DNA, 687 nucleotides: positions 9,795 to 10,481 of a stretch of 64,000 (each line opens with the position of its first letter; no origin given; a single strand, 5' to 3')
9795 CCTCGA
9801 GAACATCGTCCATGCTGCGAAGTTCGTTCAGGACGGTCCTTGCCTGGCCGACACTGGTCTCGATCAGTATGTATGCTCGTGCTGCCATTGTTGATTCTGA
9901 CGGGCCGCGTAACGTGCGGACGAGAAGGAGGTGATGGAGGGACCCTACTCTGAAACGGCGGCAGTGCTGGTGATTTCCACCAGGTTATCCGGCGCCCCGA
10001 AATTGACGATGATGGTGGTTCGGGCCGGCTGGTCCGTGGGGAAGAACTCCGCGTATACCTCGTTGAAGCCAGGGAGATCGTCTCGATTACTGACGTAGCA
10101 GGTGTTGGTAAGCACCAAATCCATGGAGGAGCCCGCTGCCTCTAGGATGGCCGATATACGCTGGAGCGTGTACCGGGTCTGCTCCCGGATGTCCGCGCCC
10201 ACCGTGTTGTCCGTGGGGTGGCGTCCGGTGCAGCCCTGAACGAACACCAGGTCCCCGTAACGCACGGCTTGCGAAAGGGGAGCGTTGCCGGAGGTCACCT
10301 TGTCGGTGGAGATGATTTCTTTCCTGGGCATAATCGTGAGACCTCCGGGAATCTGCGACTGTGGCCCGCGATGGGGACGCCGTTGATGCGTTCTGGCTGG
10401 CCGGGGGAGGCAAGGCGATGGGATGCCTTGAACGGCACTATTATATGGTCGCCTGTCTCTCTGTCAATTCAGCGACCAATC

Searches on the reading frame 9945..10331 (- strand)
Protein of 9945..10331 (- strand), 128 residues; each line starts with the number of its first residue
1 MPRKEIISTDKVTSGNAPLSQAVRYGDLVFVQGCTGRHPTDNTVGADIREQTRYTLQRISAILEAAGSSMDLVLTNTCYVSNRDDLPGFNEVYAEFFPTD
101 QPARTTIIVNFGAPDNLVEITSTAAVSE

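Call 67: search_protein_families(library=pfam, max_evalue=0.001, proteins=[window:9945-10331:-])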
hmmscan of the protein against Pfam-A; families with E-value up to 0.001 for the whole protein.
window:9945-10331:- (128 aa): 1 family
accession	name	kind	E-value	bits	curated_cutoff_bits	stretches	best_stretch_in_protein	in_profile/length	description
PF01042.26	Ribonuc_L-PSP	-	2.7e-24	85.9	27.3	1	17-126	9-121/121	Endoribonuclease L-PSP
